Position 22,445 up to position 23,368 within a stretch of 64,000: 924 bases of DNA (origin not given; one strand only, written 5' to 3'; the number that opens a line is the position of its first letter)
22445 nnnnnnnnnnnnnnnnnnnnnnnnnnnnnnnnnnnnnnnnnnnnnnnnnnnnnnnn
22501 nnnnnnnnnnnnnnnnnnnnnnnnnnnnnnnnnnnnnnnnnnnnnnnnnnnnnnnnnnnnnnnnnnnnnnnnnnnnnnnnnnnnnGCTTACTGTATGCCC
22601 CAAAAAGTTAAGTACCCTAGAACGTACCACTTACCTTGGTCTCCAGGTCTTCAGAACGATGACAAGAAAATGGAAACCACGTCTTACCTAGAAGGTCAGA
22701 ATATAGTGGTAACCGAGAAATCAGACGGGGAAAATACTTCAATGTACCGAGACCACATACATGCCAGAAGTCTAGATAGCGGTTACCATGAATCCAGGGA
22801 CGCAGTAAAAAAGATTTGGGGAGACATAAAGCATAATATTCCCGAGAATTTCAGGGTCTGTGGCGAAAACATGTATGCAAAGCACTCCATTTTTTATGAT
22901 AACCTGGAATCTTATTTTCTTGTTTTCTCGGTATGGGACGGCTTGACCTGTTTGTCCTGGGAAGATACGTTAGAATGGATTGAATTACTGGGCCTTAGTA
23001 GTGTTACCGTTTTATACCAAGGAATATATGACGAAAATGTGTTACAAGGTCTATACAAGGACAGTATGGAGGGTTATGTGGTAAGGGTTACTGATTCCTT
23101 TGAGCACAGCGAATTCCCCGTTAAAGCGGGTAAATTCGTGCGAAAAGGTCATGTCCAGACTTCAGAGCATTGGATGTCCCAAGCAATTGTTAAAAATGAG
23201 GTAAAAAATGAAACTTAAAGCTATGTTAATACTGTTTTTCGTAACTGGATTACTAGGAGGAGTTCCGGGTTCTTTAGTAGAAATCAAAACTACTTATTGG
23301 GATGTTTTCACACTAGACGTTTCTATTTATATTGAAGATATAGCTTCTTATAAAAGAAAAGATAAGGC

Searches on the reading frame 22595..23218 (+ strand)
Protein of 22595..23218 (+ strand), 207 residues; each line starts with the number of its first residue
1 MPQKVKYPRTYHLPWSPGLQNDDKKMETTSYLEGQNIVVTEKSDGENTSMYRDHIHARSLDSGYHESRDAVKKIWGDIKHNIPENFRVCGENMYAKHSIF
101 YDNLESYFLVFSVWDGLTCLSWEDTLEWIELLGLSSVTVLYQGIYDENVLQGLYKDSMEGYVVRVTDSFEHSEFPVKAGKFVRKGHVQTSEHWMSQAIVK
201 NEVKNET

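Call 4: search_protein_families(library=pfam, proteins=[window:22595-23218:+], max_evalue=0.01)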
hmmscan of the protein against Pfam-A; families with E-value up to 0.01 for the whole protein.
window:22595-23218:+ (207 aa): 1 family
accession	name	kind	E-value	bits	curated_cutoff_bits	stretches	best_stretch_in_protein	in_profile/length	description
PF09414.15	RNA_ligase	-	3.3e-28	99.4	27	1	36-177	2-169/171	RNA ligase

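Call 5: search_protein_families(library=phrogs, proteins=[window:22595-23218:+], max_evalue=0.001)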
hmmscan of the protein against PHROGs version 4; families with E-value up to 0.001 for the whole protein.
window:22595-23218:+ (207 aa): 2 families
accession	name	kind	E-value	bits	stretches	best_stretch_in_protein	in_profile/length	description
phrog_34045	-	unknown function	3.1e-80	269.9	1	3-205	5-212/219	-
phrog_24030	-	DNA, RNA and nucleotide metabolism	3.9e-72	244.4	1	3-204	132-341/342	RNA ligase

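Call 14: search_solved_structures(query=window:22595-23218:+, show_alignments=3, max_evalue=1)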
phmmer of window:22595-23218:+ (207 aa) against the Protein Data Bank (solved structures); distinct sequences matched with E-value up to 1: 0.

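Call 22: search_protein_families(library=ncbifam, proteins=[window:22595-23218:+], max_evalue=0.01)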
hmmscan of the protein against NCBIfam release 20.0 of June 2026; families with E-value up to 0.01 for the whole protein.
window:22595-23218:+ (207 aa): 0 families

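Call 23: find_homologous_proteins(query=window:22595-23218:+, max_evalue=0.00001)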
Query window:22595-23218:+ (207 aa): 3901 proteins with E <= 0.00001 among 3939 candidates; the best 120 are listed.
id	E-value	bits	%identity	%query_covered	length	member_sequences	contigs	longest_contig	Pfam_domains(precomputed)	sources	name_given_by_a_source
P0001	2.9e-139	480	100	100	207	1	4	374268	PF09414.16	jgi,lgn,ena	-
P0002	4.8e-91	322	67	99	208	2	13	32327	PF09414.16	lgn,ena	-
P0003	6.7e-89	315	65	98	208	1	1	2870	PF09414.16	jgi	jgi:hypothetical protein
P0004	8.2e-89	315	64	100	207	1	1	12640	PF09414.16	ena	-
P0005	9.2e-89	315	64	100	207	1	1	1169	PF09414.16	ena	-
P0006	1.1e-88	315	64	100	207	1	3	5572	PF09414.16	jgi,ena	-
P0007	1.2e-78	282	60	97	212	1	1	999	PF09414.16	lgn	-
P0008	2.3e-77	278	57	99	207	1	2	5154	PF09414.16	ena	-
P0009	5.6e-77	276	60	97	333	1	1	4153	PF09414.16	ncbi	-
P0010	2.3e-76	274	58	97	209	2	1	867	PF09414.16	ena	-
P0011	6.2e-76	273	58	96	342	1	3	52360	PF09414.16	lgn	-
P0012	7.4e-76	273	58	97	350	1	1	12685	PF09414.16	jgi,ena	-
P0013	1.3e-75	272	59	97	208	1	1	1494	PF09414.16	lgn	-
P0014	1.3e-75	272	60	95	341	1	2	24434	PF09414.16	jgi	jgi:hypothetical protein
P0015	2.6e-75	271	57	97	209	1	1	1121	PF09414.16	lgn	-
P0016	2.6e-75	271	59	96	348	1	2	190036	PF09414.16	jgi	jgi:hypothetical protein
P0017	3.7e-75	271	60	96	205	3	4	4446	PF09414.16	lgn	-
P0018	3.9e-75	270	59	96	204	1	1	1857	PF09414.16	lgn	-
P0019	4.3e-75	270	57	99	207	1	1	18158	PF09414.16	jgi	jgi:hypothetical protein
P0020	4.5e-75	270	56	98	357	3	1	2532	PF09414.16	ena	-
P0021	5.2e-75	270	57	99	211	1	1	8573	PF09414.16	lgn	-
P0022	5.5e-75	270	60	95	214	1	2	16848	PF09414.16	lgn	-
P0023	7.2e-75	270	59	97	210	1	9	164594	PF09414.16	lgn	-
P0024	9.5e-75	269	59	97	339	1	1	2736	PF09414.16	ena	-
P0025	1.1e-74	269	56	97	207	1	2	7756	PF09414.16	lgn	-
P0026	1.4e-74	269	56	97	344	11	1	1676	PF09414.16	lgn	-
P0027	1.9e-74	268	56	97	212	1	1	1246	PF09414.16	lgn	-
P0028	2.0e-74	268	58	98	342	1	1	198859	PF09414.16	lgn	-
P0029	2.1e-74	268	56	98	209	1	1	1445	PF09414.16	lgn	-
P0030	2.5e-74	268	59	95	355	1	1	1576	PF09414.16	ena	-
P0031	3.4e-74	267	57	98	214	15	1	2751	PF09414.16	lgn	-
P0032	3.5e-74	267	55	98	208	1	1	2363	PF09414.16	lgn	-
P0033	3.9e-74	267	56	98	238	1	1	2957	PF09414.16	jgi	-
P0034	4.1e-74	267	58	98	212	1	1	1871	PF09414.16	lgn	-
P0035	5.4e-74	267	57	97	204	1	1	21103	PF09414.16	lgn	-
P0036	5.6e-74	267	61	92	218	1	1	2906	PF09414.16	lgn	-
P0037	6.8e-74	266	55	99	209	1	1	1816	PF09414.16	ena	-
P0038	7.0e-74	266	59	95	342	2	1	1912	PF09414.16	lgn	-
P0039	7.3e-74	266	60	96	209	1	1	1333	PF09414.16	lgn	-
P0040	7.5e-74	266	59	97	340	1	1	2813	PF09414.16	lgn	-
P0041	7.8e-74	266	54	98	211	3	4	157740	PF09414.16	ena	-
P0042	8.1e-74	266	56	97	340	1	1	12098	PF09414.16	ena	-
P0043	9.1e-74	266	58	97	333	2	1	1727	PF09414.16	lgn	-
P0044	1.3e-73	265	57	99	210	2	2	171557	PF09414.16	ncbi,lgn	-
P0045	1.3e-73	265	56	99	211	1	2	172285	PF09414.16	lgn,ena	-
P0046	1.4e-73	265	59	96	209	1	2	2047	PF09414.16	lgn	-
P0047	1.5e-73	265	59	98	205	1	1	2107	PF09414.16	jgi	jgi:hypothetical protein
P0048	1.6e-73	265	60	96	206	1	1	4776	PF09414.16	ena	-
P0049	2.0e-73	265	55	96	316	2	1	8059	PF09414.16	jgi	jgi:hypothetical protein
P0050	2.2e-73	265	56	98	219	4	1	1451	PF09414.16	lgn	-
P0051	2.5e-73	265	58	98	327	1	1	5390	PF09414.16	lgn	-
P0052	2.9e-73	264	58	99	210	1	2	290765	PF09414.16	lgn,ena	-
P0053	4.4e-73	264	60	96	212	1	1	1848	PF09414.16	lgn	-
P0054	4.7e-73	264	57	97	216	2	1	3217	PF09414.16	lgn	-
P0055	4.9e-73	264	57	96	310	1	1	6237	PF09414.16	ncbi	-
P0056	5.1e-73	264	57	98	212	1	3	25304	PF09414.16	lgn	-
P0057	5.2e-73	264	58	96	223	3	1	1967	PF09414.16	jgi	-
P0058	5.2e-73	264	57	98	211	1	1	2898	PF09414.16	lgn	-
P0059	5.8e-73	263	58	99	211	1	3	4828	PF09414.16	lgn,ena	-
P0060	6.2e-73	263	56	98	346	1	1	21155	PF09414.16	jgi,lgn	-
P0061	7.3e-73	263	58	97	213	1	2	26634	PF09414.16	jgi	jgi:hypothetical protein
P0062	7.4e-73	263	58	98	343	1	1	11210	PF09414.16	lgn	-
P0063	7.4e-73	263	59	98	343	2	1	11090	PF09414.16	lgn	-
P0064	7.7e-73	263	57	97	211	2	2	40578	PF09414.16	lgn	-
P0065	8.8e-73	263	55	98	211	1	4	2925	PF09414.16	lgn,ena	-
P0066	1.0e-72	263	57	96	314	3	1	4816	PF09414.16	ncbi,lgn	-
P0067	1.2e-72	262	56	96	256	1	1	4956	PF09414.16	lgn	-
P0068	1.4e-72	262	59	97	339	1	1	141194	PF09414.16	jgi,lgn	-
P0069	1.8e-72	262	56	98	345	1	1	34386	PF01844.30,PF09414.16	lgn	-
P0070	1.8e-72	262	58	97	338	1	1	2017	PF09414.16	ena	-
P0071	2.0e-72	262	57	98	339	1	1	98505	PF09414.16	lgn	-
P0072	2.0e-72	262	58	97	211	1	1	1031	PF09414.16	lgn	-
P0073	2.2e-72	261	57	97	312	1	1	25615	PF09414.16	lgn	-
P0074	2.4e-72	261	56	99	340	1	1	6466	PF09414.16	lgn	-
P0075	2.4e-72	261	53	98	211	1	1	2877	PF09414.16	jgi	jgi:hypothetical protein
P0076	2.9e-72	261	57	97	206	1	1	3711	PF09414.16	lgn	-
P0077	3.0e-72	261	54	99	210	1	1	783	PF09414.16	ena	-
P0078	3.1e-72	261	55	97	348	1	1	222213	PF09414.16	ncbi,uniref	ncbi:RNA ligase family protein [Methylobacillus sp. Pita2]|uniref:RNA ligase family protein n=1 Tax=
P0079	3.1e-72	261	54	97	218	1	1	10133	PF09414.16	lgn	-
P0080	3.2e-72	261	54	97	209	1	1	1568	PF09414.16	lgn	-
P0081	3.3e-72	261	57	97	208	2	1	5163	PF09414.16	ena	-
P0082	3.3e-72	261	56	98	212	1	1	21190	PF09414.16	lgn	-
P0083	3.4e-72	261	57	98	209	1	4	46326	PF09414.16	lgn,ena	-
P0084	3.5e-72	261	56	99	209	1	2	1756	PF09414.16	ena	-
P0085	4.8e-72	260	55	97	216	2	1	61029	PF09414.16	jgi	-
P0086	5.2e-72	260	57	96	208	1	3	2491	PF09414.16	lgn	-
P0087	5.2e-72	260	57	99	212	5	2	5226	PF09414.16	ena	-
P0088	6.3e-72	260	56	99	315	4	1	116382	PF09414.16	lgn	-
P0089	7.1e-72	260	56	98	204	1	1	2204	PF09414.16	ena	-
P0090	7.2e-72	260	58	96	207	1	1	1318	PF09414.16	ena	-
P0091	7.8e-72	260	57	97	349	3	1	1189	PF09414.16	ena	-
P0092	7.9e-72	260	55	97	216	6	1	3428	PF09414.16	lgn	-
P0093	8.3e-72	260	54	96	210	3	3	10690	PF09414.16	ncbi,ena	-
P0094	8.8e-72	259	53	98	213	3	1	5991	PF09414.16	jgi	jgi:hypothetical protein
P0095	9.1e-72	259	57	97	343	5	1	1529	PF09414.16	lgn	-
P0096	9.1e-72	259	57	97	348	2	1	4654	PF09414.16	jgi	-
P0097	9.6e-72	259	56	98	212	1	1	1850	PF09414.16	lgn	-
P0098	1.0e-71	259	56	97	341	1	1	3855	PF09414.16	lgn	-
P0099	1.0e-71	259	56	96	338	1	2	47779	PF09414.16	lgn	-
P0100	1.1e-71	259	57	92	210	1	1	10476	PF09414.16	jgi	jgi:hypothetical protein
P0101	1.1e-71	259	57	97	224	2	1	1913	PF09414.16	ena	-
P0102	1.2e-71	259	55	97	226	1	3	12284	PF09414.16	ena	-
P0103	1.2e-71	259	55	96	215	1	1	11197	PF09414.16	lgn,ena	-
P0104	1.2e-71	259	56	98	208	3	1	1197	PF09414.16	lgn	-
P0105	1.4e-71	259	55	99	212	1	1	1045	PF09414.16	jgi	jgi:hypothetical protein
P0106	1.5e-71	259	58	97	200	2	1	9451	PF09414.16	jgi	jgi:hypothetical protein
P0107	1.5e-71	259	56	97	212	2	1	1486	PF09414.16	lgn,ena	-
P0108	1.7e-71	259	54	97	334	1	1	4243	PF09414.16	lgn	-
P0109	1.7e-71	259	52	99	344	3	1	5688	PF09414.16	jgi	jgi:hypothetical protein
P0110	1.9e-71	258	56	98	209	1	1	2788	PF09414.16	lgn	-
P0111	1.9e-71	258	58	96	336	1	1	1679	PF09414.16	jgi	jgi:hypothetical protein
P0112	2.0e-71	258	57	96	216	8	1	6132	PF09414.16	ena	-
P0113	2.0e-71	258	55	97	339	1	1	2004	PF09414.16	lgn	-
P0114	2.1e-71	258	55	98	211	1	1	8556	PF09414.16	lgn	-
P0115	2.4e-71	258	56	98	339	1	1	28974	PF01844.30,PF09414.16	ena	-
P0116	2.4e-71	258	56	97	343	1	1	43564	PF09414.16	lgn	-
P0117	2.5e-71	258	56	98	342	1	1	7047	PF09414.16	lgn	-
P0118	2.9e-71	258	58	96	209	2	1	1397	PF09414.16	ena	-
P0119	3.0e-71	258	58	92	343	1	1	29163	PF09414.16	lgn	-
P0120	3.2e-71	258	56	96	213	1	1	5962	PF09414.16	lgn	-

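Call 25: search_solved_structures(query=A1, max_evalue=1, show_alignments=3)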
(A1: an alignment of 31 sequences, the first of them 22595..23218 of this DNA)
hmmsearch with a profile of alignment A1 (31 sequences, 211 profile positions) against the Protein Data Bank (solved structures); distinct sequences matched with E-value up to 1: 39.
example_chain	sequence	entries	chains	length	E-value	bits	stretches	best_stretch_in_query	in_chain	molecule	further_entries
3qwu_A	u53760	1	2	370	0.018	17.8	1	86-197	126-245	DNA ligase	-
5b29_A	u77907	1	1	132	0.029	17.2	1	20-66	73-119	Fatty acid-binding protein, heart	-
5b28_A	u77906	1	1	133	0.03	17.1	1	20-66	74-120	Fatty acid-binding protein, heart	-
1g5w_A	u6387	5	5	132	0.03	17.1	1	20-66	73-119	FATTY ACID-BINDING PROTEIN | MUSCLE FATTY ACID BINDING PROTEIN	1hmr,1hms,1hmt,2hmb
3wvm_A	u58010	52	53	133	0.03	17.1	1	20-66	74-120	Fatty acid-binding protein, heart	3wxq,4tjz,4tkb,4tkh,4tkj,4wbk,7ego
9lvq_A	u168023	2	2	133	0.03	17.1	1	20-66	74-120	Fatty acid-binding protein, heart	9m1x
7v2g_A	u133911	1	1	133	0.03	17.1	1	20-66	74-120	Fatty acid-binding protein, heart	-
5ce4_A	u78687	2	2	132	0.03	17.1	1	20-66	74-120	Fatty acid-binding protein, heart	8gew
5b27_A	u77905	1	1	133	0.031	17.1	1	20-66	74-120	Fatty acid-binding protein, heart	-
5hz9_A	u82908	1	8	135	0.031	17.1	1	20-66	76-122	Fatty acid-binding protein, heart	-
6aq1_A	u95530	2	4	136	0.032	17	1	20-66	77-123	Fatty acid-binding protein, heart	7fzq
3wbg_A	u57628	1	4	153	0.039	16.8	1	20-66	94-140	Fatty acid-binding protein, heart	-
3rsw_A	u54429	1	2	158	0.041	16.7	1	20-66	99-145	Fatty acid-binding protein, heart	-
7yf1_A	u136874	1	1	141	0.18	14.6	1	19-68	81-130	Fatty acid-binding protein, heart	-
1bwy_A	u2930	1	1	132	0.25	14.1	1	20-66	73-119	PROTEIN (HEART FATTY ACID BINDING PROTEIN)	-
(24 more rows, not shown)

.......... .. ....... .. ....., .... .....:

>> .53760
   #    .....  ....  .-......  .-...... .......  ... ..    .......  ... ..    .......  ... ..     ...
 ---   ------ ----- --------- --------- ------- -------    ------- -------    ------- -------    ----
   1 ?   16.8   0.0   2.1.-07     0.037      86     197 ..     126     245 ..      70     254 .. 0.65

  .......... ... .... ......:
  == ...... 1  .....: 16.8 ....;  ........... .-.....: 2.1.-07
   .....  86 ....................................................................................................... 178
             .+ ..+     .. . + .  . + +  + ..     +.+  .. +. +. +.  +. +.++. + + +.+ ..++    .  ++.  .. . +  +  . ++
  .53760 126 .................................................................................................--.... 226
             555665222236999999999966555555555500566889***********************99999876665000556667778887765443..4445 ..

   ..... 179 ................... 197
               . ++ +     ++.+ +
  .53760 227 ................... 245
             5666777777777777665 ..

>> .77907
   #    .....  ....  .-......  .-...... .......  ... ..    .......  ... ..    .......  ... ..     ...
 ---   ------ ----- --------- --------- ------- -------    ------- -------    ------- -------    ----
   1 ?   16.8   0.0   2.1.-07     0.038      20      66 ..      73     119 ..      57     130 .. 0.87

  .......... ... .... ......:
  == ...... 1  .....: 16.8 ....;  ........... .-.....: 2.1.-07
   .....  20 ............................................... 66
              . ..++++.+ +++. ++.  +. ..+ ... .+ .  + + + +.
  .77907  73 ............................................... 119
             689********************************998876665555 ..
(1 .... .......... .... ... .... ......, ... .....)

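Call 37: predict_structure(alignment_id=A1)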
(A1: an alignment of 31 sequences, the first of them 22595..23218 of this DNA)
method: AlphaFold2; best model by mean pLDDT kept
length: 207 residues; sequences in the alignment: 31
mean_pLDDT: 88.1   pTM: 0.86
mean pLDDT of the five models: 88.1, 88.0, 87.5, 87.5, 85.2
residues with pLDDT >= 90: 136; 70-90: 41; 50-70: 27; < 50: 3
segments of 3 or more residues with pLDDT < 50: none
pLDDT, mean of each block of 10 residues (from residue 1): 84 95 94 98 89 88 77 94 97 65 72 98 98 96 98 93 98 97 83 67 63
secondary structure, 60 per line:
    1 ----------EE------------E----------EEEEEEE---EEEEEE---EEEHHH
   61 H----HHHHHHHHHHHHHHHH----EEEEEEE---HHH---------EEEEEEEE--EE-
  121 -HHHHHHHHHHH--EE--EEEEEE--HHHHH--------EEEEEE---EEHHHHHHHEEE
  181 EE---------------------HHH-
elements in order: E36-42 E46-51 E55-57 H58-61 H66-81 E86-92 E108-115 H122-132 E139-144 H147-151 E160-165 H171-177 E178-182

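Call 41: search_dna_similar(query=window:22595-23218:+, collection=phages, mode=protein, max_rows=60, rows=spread)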
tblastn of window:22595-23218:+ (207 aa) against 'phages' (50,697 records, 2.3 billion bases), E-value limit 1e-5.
Records with a match: 33; places in all: 39; records where one place covers at least 80% of the query: 27.
Best place of each record, by identity: <60% 33.
By first word of the organism name: uncultured 8; Caulobacter 8; Prevotella 6; Acinetobacter 2; Agrobacterium 2; Halogranum 2; Xanthomonas 1; Salicola 1; Bertelyvirus 1; Ralstonia 1; and 1 more.
By host as written in the record: Caulobacter vibrioides CB15 9; - 8; Prevotella sp. 6; Acinetobacter baumannii DSM 30007 2; Agrobacterium tumefaciens C58 2; Halogranum sp. SS5-1 2; Xanthomonas citri 1; Salicola sp. PV4 1; and 2 more.
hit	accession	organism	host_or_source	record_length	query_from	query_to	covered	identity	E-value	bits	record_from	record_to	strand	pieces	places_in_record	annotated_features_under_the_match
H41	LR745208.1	uncultured phage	metagenomic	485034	4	204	97%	55.1%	1e-73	246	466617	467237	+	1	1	record has no annotation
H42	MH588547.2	Caulobacter phage CcrSC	Caulobacter vibrioides CB15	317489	5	201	95%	56.2%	5e-71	239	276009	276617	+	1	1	hypothetical protein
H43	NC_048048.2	Caulobacter phage CcrSC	Caulobacter vibrioides CB15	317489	5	201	95%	56.2%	5e-71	239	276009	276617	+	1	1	RNA ligase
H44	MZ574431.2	Caulobacter phage J4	Caulobacter vibrioides CB15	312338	5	201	95%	55.2%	4e-70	236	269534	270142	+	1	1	hypothetical protein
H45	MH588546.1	Caulobacter phage CcrBL9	Caulobacter vibrioides CB15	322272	5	201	95%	55.2%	2e-69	234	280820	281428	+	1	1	hypothetical protein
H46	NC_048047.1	Caulobacter phage CcrBL9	Caulobacter vibrioides CB15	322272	5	201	95%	55.2%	2e-69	234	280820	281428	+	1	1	RNA ligase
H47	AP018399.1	Xanthomonas phage XacN1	Xanthomonas citri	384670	4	204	97%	53.2%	9e-67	227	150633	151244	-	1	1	2'-5' RNA ligase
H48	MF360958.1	Salicola phage SCTP-2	Salicola sp. PV4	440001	5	204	97%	52.7%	1e-65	224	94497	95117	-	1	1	101: hypothetical protein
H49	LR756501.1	uncultured phage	metagenomic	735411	4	204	97%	52.0%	3e-66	225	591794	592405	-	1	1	record has no annotation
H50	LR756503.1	uncultured phage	metagenomic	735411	4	204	97%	52.0%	3e-66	225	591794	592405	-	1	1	record has no annotation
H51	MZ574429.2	Caulobacter phage C1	Caulobacter vibrioides CB15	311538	5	201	95%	51.7%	2e-65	223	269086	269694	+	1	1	hypothetical protein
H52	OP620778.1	Bertelyvirus sp.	Caulobacter vibrioides CB15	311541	5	201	95%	51.7%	2e-65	223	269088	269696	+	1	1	hypothetical protein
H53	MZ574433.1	Caulobacter phage RB23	Caulobacter vibrioides CB15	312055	5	201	95%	51.7%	2e-65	223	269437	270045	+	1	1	hypothetical protein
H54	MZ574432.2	Caulobacter phage BL47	Caulobacter vibrioides CB15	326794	5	201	95%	51.7%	2e-65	223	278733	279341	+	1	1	hypothetical protein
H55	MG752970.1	Ralstonia phage RsoM2USA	Ralstonia solanacearum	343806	5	201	95%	50.7%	1e-60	209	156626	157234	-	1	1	hypothetical protein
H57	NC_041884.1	Acinetobacter phage vB_AbaM_ME3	Acinetobacter baumannii DSM 30007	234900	6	204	96%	47.6%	8e-48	172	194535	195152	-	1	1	RNA ligase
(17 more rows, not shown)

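Call 43: fold_search(model_id=the predicted structure, library=pdb)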
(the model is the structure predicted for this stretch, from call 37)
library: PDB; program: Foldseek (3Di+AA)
matches with E <= 10: 201; with E <= 0.001: 39
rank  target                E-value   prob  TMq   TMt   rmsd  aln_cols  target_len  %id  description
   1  8ucf                  7.2e-07  1.00  0.48  0.28   6.8       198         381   19  Thermophilic RNA Ligase from Palaeococcus pacificus K238G (released 2024-02-21)
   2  8uci_B                7.2e-07  1.00  0.48  0.28   7.0       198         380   17  Thermophilic RNA Ligase from Palaeococcus pacificus K238G + AMP (released 2024-02-21)
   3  8uch                  1.1e-06  1.00  0.48  0.28   6.9       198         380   18  Thermophilic RNA Ligase from Palaeococcus pacificus K92A + ATP (released 2024-02-21)
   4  6vt5                  1.1e-06  1.00  0.49  0.33   6.5       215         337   15  Naegleria gruberi RNA ligase R4a K121A mutant apo (released 2020-04-08)
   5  6vtf_A                1.1e-06  1.00  0.51  0.34   6.5       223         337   17  Naegleria gruberi RNA ligase with PPi (released 2020-04-08)
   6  2vug_A                1.2e-06  1.00  0.51  0.31   5.8       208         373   19  The structure of an archaeal homodimeric RNA ligase (released 2008-06-03)
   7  5cot                  1.3e-06  1.00  0.54  0.35   6.8       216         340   17  Structure and mechanism of a eukaryal nick-sealing RNA ligase (released 2015-10-28)
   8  6vt4                  1.4e-06  1.00  0.52  0.34   6.3       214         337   17  Naegleria gruberi RNA ligase R149A mutant apo (released 2020-04-08)
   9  8uce_A                1.6e-06  1.00  0.48  0.28   6.8       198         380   19  Thermophilic RNA Ligase from Palaeococcus pacificus + AMP (released 2024-02-21)
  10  6vt3                  1.8e-06  1.00  0.53  0.35   6.2       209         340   14  Naegleria gruberi RNA ligase K326A mutant apo (released 2020-04-08)
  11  8ucg_A                1.9e-06  1.00  0.49  0.28   6.6       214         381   15  Thermophilic RNA Ligase from Palaeococcus pacificus K92A (released 2024-02-21)
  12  8uce_B                2.2e-06  1.00  0.51  0.30   5.6       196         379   19  Thermophilic RNA Ligase from Palaeococcus pacificus + AMP (released 2024-02-21)
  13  6vte                  2.7e-06  1.00  0.56  0.37   5.8       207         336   15  Naegleria gruberi RNA Ligase K170M mutant with AMP and Mn (released 2020-04-08)
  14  5cou                  3.2e-06  1.00  0.52  0.35   6.9       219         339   15  Structure and mechanism of a eukaryal nick-sealing RNA ligase K170M+ATP (released 2015-10-28)
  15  6vt0                  3.7e-06  1.00  0.52  0.34   6.3       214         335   15  Naegleria gruberi RNA ligase K170A mutant apo (released 2020-04-08)
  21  3qwu_A                9.2e-06  1.00  0.47  0.28   6.3       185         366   19  Putative ATP-dependent DNA ligase from Aquifex aeolicus. (released 2011-03-16)
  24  3qwu_B                1.3e-05  1.00  0.55  0.34   5.2       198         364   21  Putative ATP-dependent DNA ligase from Aquifex aeolicus. (released 2011-03-16)
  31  6n0t                  1.8e-04  1.00  0.50  0.30   6.2       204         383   14  tRNA ligase (released 2019-01-09)
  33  9qw7_A                3.3e-04  1.00  0.54  0.33   5.2       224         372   13  The crystal structure of the adenyly transferase domain of Candida glabrata tRNA ligase (released 2025-09-17)
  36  8rbj_A                5.6e-04  1.00  0.53  0.31   6.3       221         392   15  Structure of fungal tRNA ligase in complex with RNA (released 2025-06-18)
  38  9qw7_B                9.4e-04  1.00  0.51  0.32   5.8       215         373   12  The crystal structure of the adenyly transferase domain of Candida glabrata tRNA ligase (released 2025-09-17)
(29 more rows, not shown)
